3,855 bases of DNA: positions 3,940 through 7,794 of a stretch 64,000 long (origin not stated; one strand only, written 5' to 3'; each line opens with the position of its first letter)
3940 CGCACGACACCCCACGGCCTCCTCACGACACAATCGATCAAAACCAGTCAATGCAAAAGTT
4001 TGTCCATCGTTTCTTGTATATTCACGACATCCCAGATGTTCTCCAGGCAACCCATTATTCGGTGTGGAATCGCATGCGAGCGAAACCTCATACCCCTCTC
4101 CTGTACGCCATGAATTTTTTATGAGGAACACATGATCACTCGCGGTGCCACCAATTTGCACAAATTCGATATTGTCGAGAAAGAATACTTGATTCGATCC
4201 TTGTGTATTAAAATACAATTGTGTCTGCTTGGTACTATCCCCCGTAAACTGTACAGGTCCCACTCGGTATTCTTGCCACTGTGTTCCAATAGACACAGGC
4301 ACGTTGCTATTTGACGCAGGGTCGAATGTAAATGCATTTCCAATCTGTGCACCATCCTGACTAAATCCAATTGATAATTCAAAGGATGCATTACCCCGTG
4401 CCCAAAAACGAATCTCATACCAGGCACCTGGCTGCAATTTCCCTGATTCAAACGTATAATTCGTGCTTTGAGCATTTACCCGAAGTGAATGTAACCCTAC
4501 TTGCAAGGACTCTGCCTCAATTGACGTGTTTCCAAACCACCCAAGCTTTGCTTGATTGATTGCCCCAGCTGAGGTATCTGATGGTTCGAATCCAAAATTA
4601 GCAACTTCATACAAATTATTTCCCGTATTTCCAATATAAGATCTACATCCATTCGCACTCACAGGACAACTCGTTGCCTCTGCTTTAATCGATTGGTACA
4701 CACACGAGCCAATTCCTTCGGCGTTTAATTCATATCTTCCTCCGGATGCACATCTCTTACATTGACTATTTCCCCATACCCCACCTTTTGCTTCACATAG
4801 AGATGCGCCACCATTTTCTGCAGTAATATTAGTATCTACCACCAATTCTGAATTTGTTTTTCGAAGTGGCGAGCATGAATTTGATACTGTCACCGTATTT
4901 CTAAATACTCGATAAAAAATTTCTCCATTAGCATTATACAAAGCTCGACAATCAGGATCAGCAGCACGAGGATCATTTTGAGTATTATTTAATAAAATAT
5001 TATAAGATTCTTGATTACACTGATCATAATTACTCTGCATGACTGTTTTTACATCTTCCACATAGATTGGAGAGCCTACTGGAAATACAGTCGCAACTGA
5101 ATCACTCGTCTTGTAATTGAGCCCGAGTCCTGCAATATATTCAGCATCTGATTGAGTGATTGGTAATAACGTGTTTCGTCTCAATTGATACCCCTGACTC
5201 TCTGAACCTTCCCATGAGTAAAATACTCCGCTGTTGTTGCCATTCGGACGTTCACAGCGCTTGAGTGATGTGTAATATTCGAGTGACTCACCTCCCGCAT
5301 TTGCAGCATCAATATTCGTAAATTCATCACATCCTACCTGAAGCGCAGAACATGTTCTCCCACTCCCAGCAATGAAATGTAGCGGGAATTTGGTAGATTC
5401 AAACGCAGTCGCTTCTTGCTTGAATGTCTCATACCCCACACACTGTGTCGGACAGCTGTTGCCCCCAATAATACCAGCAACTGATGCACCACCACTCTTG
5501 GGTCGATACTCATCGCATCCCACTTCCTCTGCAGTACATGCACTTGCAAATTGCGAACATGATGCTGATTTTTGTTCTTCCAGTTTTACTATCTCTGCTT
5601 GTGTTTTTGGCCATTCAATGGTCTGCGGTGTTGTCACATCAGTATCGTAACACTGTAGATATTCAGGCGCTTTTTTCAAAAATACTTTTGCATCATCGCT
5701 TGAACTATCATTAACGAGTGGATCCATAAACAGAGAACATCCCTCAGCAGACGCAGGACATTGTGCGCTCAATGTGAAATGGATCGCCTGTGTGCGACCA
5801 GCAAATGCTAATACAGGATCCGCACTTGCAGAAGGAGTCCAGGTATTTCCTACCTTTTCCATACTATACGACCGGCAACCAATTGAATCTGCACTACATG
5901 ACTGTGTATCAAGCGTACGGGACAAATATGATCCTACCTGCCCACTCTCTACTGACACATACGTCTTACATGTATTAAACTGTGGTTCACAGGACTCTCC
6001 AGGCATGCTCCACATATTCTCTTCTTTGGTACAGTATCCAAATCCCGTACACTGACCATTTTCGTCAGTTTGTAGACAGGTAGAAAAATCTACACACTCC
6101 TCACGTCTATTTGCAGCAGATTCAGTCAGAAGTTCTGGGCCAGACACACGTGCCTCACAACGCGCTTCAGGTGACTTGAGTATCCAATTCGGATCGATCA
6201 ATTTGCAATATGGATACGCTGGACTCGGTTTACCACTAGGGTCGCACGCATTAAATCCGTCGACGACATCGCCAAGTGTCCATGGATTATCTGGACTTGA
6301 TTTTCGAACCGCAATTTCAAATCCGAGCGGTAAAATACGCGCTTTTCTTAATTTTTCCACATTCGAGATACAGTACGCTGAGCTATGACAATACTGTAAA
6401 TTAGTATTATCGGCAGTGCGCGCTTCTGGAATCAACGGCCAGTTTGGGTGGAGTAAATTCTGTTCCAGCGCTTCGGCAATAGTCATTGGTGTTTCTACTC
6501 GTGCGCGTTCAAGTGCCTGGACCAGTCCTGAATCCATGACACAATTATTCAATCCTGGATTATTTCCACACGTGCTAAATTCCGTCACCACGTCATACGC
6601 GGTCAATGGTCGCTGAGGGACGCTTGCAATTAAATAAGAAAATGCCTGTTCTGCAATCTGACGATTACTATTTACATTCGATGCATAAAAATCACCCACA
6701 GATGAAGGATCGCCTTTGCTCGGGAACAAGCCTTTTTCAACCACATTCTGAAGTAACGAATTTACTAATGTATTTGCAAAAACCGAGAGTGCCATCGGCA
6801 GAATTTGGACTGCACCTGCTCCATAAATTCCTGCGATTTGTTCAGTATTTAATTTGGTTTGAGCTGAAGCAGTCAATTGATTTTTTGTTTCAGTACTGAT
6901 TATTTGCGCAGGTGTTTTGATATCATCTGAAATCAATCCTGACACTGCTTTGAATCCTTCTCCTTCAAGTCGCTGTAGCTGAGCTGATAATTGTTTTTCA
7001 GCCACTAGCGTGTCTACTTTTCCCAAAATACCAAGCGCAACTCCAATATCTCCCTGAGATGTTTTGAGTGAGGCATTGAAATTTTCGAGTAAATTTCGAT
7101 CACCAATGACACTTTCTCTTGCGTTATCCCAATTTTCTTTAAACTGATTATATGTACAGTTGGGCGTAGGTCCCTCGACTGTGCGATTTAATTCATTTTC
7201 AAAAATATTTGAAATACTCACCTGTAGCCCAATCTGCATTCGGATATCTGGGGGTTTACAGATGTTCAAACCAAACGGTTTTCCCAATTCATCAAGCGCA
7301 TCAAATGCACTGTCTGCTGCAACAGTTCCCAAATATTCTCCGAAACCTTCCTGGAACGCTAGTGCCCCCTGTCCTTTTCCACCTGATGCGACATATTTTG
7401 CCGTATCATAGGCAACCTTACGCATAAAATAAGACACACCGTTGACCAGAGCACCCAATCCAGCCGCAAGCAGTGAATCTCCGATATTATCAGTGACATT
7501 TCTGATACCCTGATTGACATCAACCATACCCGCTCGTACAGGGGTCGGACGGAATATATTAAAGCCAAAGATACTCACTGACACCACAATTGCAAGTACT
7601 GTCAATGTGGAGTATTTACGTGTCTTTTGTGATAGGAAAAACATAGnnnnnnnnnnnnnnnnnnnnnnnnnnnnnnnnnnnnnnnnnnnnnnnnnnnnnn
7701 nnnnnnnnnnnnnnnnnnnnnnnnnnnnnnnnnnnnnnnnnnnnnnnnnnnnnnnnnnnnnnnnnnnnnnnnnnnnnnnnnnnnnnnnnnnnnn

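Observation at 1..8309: Two-gene operon encoding a giant (more than 2548 aa, truncated by the window) cysteine-rich surface protein plus a small Asp-repeat membrane protein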

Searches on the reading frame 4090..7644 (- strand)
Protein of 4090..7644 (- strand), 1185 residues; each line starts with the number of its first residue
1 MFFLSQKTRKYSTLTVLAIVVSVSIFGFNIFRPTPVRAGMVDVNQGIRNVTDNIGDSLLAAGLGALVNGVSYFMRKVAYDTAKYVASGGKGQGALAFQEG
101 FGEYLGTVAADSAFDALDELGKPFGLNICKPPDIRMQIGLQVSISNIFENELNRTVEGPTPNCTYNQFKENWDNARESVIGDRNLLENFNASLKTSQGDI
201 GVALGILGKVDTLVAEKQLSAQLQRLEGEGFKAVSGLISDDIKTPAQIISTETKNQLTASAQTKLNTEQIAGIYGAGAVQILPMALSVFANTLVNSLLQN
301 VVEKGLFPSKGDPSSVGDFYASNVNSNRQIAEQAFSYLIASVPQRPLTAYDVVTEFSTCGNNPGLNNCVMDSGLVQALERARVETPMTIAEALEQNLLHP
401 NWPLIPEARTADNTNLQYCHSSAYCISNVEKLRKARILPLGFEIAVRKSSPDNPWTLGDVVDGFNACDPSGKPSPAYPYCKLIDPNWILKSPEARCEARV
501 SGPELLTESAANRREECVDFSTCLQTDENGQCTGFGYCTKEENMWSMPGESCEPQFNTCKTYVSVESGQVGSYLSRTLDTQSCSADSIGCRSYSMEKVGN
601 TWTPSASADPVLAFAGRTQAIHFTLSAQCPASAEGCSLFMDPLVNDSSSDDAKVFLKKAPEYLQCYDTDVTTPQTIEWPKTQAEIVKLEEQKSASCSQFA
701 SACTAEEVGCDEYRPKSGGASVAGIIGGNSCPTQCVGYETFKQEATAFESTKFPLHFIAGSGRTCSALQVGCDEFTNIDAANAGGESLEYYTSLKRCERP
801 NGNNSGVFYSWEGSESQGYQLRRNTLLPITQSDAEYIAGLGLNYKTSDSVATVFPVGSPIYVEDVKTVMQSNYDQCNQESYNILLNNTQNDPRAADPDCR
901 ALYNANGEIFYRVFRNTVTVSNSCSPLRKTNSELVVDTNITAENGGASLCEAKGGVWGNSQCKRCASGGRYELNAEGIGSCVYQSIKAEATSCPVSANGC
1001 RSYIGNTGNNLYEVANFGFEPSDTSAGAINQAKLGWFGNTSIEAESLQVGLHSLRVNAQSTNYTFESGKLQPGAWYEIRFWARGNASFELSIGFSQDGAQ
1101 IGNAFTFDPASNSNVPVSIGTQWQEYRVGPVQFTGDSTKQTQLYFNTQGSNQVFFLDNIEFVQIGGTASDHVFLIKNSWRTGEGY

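Call 43: predict_structure(alignment_id=A3)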
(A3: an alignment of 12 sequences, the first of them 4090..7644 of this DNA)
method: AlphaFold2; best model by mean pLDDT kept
length: 1185 residues; sequences in the alignment: 12
mean_pLDDT: 44.2   pTM: 0.28
mean pLDDT of the five models: 44.2, 41.9, 41.1, 40.9, 39.6
residues with pLDDT >= 90: 9; 70-90: 200; 50-70: 120; < 50: 856
segments of 3 or more residues with pLDDT < 50: 1-71, 73-75, 77-106, 119-163, 168-370, 382-385, 491-647, 649-822, 824-932, 974-976, 982-1009, 1046-1049, 1169-1185
pLDDT, mean of each block of 10 residues (from residue 1): 29 33 30 26 27 32 39 46 35 35 47 50 42 26 24 34 47 37 30 29 27 31 28 26 30 31 26 24 30 34 32 33 35 30 26 38 38 57 58 77 81 71 75 58 76 84 72 65 66 35 32 34 38 39 31 32 30 30 33 34 37 31 33 35 43 37 26 29 33 33 35 38 34 29 24 27 31 29 27 25 39 33 45 40 34 31 37 39 29 33 43 36 25 63 76 76 67 53 35 31 41 80 74 84 60 83 87 80 74 85 66 67 74 81 82 82 63 36 31
secondary structure, 60 per line:
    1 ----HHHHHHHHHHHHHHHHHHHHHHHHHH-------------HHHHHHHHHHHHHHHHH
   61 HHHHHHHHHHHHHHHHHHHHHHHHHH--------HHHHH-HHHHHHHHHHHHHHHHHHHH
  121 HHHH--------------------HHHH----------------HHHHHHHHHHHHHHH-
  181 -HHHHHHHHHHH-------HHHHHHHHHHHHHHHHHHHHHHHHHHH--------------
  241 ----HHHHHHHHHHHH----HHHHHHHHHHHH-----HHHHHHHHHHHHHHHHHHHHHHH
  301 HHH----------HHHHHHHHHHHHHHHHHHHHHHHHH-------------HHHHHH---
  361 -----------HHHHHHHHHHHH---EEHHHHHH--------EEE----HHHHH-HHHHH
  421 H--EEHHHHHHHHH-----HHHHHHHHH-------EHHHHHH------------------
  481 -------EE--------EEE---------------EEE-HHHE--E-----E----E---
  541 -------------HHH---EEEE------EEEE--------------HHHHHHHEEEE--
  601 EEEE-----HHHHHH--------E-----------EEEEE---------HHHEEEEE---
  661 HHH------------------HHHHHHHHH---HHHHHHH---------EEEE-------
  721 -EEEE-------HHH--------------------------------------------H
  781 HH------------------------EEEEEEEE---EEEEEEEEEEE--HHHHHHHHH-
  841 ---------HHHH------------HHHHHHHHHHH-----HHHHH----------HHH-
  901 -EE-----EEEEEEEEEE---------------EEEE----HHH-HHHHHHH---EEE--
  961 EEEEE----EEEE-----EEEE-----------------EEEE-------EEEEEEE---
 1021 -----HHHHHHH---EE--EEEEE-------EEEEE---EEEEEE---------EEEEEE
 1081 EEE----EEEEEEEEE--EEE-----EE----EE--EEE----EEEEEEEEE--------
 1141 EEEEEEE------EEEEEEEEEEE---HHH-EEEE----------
elements in order (helices of 4 or more, strands of 3 or more residues): H5-30 H44-86 H95-99 H101-124 H145-148 H165-179 H182-192 H200-226 H245-256 H261-272 H278-303 H314-338 H352-357 H372-383 H389-394 E403-405 H410-414 H416-421 H426-434 H440-448 H457-462 E498-500 E516-518 E560-563 E570-573 H588-594 E595-598 E601-604 H610-615 E636-640 E653-657 H682-690 H694-700 E710-713 E722-725 E807-814 E818-828 H831-839 H850-853 H866-876 H882-886 E909-918 E934-937 H946-952 E956-958 E961-965 E970-973 E979-982 E1000-1003 E1011-1017 H1026-1032 E1040-1044 E1052-1056 E1060-1065 E1075-1083 E1088-1096 E1099-1101 E1117-1119 E1124-1132 E1141-1147 E1154-1164 E1172-1175
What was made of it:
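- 6595..7530 (-): Conserved N-terminal domain, aa 39-350. Predicted long helices, two moderately hydrophobic conserved helices (aa 56-74 and 270-297), and an invariant C129/C163 pair. Helical but low-confidence AF2 model (call 43).
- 6175..6531 (-): Small, strongly conserved, mostly helical domain, aa 372-490 (motif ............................). AF2 pLDDT 57-84 (call 43).
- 4645..6174 (-): First cysteine-rich region, aa 491-1000, with recurring C-x6-C loops (C-x5-G-C-x2-[YF]). AF2 confidence is low here (call 43).
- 4141..4617 (-): Beta jelly roll of the CBM4/9/16/22 type, aa ~1010-1168. AF2 pLDDT 74-87 (call 43).
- Tried and rejected: Only aa 372-490, ~930-975 and the jelly roll are usable (call 43).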

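Call 57: fold_search(model_id=the predicted structure, library=pdb)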
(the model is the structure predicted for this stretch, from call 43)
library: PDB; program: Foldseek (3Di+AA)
matches with E <= 10: 1127; with E <= 0.001: 122
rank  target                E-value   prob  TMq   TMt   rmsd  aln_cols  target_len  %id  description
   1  4xuo_A                5.3e-07  1.00  0.10  0.64   4.1       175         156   11  Structure of the CBM22-1 xylan-binding domain from Paenibacillus barcinonensis Xyn10C (released 2015-06-03)
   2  4xup_E                1.7e-06  1.00  0.10  0.62   4.2       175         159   11  Structure of the N-terminal CBM22-1-CBM22-2 tandem domain from Paenibacillus barcinonensis Xyn10C (released 2015-06-03)
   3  4xup_C                1.7e-06  1.00  0.10  0.63   4.0       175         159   12  Structure of the N-terminal CBM22-1-CBM22-2 tandem domain from Paenibacillus barcinonensis Xyn10C (released 2015-06-03)
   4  9jsh_D                6.3e-06  1.00  0.10  0.22   4.6       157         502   13  Clostridium perfringens iota toxin pore Ib in prepore III state (released 2025-05-14)
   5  9jsi_G                7.0e-06  1.00  0.10  0.22   4.6       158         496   13  Clostridium perfringens iota toxin pore Ib in prepore II state (released 2025-05-14)
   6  8xmz_A                9.0e-06  1.00  0.09  0.67   2.8       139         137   17  Crystal structure of a novel porphyran-binding carbohydrate binding module (released 2024-01-17)
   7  9jsf                  9.5e-06  1.00  0.10  0.21   4.6       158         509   13  Clostridium perfringens iota toxin pore Ib in prepore I state (released 2025-05-14)
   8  8hhv_A                1.0e-05  1.00  0.09  0.20   3.4       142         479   17  endo-alpha-D-arabinanase EndoMA1 from Microbacterium arabinogalactanolyticum (released 2023-08-16)
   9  5w6h_A                1.1e-05  1.00  0.09  0.14   5.1       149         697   13  Crystal structure of Bacteriophage CBA120 tailspike protein 4 enzymatically active domain (TSP4dN, orf213) (released 2018-10-24)
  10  9jsi_F                1.2e-05  1.00  0.10  0.22   4.6       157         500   13  Clostridium perfringens iota toxin pore Ib in prepore II state (released 2025-05-14)
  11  8ic1_A                1.2e-05  1.00  0.09  0.20   3.4       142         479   17  endo-alpha-D-arabinanase EndoMA1 D51N mutant from Microbacterium arabinogalactanolyticum in complex with arabinooligos (released 2023-08-16)
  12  2y64_A                1.3e-05  1.00  0.09  0.56   4.2       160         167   12  Xylopentaose binding mutated (X-2 L110F) CBM4-2 Carbohydrate Binding Module from a Thermostable Rhodothermus marinus X (released 2012-03-07)
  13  9jsg                  1.4e-05  1.00  0.10  0.21   4.6       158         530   13  Clostridium perfringens iota toxin pore Ib in pore state (released 2025-05-14)
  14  2zew_A                1.4e-05  1.00  0.08  0.51   6.8       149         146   15  Family 16 Cabohydrate Binding Domain Module 1 (released 2008-03-04)
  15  9jsh_G                1.4e-05  1.00  0.09  0.20   3.4       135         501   14  Clostridium perfringens iota toxin pore Ib in prepore III state (released 2025-05-14)
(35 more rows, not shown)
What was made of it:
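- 4141..4617 (-): Foldseek PDB hits to CBM22, CBM4-2, CBM16, CBM61, Cry domain III and the iota-toxin Ib receptor domain (call 57).
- On CBM4/9/16/22-type jelly roll (galactose-binding-like fold): Foldseek matches to CBM22, CBM4-2, CBM16 and CBM61 at E 5e-7 to 1e-4 on a segment with pLDDT 74-87 (calls 43, 57).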

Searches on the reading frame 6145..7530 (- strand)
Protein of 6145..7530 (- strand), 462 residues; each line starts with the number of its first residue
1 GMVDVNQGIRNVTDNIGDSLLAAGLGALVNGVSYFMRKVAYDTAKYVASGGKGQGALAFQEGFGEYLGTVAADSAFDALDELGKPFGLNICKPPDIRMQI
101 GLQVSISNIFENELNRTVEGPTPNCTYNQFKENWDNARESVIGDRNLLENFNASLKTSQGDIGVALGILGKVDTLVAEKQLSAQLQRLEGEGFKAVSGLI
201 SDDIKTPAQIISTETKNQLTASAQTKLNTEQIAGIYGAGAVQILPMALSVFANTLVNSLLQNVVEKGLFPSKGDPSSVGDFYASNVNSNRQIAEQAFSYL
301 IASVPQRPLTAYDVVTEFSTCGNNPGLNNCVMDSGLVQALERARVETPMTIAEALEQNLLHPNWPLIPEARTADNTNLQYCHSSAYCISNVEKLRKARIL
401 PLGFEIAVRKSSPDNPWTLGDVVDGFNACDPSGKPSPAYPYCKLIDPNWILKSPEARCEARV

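Call 76: search_protein_representatives(alignment_id=A9)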
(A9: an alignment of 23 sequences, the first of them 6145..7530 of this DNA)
Query: 23 sequences, 475 profile positions. Proteins with E-value up to 0.001 (for the whole library): 1361; up to 1e-10: 1235; up to 1e-30: 998. The best 150 are listed.
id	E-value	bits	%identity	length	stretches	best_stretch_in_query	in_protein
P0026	2.0e-216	735.7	-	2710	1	7-475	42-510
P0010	2.2e-216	735.6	-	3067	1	2-475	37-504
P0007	5.1e-207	704.7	-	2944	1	6-475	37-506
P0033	5.1e-204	694.8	-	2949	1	7-475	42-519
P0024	3.1e-203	692.2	-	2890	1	13-474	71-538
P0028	2.2e-202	689.4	-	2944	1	3-475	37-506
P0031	1.2e-200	683.6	-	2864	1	8-475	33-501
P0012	2.6e-199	679.2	-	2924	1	3-475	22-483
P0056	4.1e-199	678.6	-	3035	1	10-474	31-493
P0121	6.0e-198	674.8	-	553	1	7-475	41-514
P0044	1.5e-195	666.8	-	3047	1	7-475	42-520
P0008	5.4e-195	665.0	-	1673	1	10-475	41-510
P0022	2.4e-194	662.9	-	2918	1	9-475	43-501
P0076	3.1e-194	662.5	-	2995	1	3-474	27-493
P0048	7.0e-194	661.3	-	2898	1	4-474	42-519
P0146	1.3e-142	492.3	-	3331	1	8-474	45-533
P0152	9.3e-140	482.9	-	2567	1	3-472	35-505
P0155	2.0e-136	471.9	-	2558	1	11-473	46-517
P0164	1.4e-132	459.2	-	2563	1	5-475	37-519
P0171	1.7e-128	445.8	-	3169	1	17-471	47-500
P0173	2.1e-126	438.8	-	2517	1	3-474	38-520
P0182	1.8e-122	425.8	-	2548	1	3-475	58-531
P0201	2.1e-115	402.6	-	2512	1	14-473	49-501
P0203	4.4e-114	398.2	-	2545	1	5-475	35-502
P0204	5.9e-113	394.5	-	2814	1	9-474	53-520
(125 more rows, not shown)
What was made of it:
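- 6595..7530 (-): A profile of aa 39-500 finds 1361 representatives, and all of the 150 listed are giants or fragments (call 76).
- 1361 representatives at 50% identity, 998 of them at E<=1e-30; all of the 150 listed are giants or fragments (call 76).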

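Call 78: list_cluster_members(proteins=[P0152, P0155, P0164, P0173, P0182, P0201, P0203, P0146, P0171, P0204])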
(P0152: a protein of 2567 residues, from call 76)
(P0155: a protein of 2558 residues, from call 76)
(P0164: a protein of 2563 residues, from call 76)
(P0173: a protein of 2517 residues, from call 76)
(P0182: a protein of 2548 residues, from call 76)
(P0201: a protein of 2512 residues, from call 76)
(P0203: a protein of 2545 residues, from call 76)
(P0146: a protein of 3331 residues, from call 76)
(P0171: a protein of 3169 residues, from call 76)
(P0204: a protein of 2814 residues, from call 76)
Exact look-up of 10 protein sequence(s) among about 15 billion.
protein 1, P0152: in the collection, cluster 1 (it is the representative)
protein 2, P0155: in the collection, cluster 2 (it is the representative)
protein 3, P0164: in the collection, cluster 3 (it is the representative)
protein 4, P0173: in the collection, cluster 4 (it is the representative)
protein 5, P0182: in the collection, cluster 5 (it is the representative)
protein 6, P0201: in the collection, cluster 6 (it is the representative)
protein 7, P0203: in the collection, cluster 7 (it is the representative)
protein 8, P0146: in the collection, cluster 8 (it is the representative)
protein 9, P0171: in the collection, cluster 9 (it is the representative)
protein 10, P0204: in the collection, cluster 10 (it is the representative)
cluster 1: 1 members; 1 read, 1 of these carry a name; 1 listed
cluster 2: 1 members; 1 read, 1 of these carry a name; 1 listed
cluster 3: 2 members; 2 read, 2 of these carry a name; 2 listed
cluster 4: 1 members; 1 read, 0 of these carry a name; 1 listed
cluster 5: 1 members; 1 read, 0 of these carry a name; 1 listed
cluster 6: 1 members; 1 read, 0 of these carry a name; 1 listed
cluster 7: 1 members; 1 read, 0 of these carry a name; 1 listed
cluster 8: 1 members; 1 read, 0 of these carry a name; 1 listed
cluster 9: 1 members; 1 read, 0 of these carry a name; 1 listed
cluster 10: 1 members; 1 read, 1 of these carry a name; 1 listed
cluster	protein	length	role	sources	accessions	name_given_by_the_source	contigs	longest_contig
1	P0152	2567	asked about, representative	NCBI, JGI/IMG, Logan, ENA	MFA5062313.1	MAG: hypothetical protein WC526_04160 [Patescibacteria group bacterium]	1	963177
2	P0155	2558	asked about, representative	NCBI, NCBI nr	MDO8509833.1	MAG: hypothetical protein Q7S24_01695, partial [bacterium] | hypothetical protein [bacterium]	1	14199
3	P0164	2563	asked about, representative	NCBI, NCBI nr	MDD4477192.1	MAG: hypothetical protein PHY40_03480, partial [Patescibacteria group bacterium] | hypothetical protein [Patescibacteria group bacterium]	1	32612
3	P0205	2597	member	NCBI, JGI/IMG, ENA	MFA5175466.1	MAG: hypothetical protein WC430_03580 [Patescibacteria group bacterium]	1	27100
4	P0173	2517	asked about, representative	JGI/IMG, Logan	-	-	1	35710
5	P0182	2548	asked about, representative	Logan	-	-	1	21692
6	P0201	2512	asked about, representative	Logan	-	-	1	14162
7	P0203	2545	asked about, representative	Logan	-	-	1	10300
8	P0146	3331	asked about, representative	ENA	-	-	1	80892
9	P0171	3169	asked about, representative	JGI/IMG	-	-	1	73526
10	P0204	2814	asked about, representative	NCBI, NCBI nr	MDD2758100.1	MAG: carbohydrate binding domain-containing protein [Patescibacteria group bacterium] | carbohydrate binding domain-containing protein [Patescibacteria group bacterium]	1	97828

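Call 89: find_encoding_contigs(protein=P0152, flank=6000, max_places=1)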
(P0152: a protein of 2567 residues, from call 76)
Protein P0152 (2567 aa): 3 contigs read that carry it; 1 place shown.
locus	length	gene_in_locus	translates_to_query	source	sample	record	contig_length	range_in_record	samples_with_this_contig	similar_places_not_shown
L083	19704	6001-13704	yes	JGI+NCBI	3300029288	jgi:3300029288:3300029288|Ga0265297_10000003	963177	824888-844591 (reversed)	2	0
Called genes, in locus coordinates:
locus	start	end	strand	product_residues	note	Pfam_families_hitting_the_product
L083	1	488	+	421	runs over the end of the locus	PF04932:Wzy_C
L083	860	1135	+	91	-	PF00166:Cpn10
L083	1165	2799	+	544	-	PF00118:Cpn60_TCP1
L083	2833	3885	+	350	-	PF03462:PCRF, PF00472:RF-1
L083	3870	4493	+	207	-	PF01300:Sua5_yciO_yrdC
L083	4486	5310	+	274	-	PF00398:RrnaAD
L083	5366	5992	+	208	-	PF18884:TSP3_bac (faint)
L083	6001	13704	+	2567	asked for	-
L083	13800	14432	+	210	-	-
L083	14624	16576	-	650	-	PF04885:Stig1 (faint), PF11617:Cu-binding_MopE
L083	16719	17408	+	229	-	PF01209:Ubie_methyltran, PF07021:MetW, PF13489:Methyltransf_23, PF05175:MTS (faint), PF08241:Methyltransf_11, PF08242:Methyltransf_12, PF13649:Methyltransf_25, PF13847:Methyltransf_31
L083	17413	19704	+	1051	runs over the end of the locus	PF04610:TrbL (weak)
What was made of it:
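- The pairing also holds in the divergent 2567-aa subfamily (call 89).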
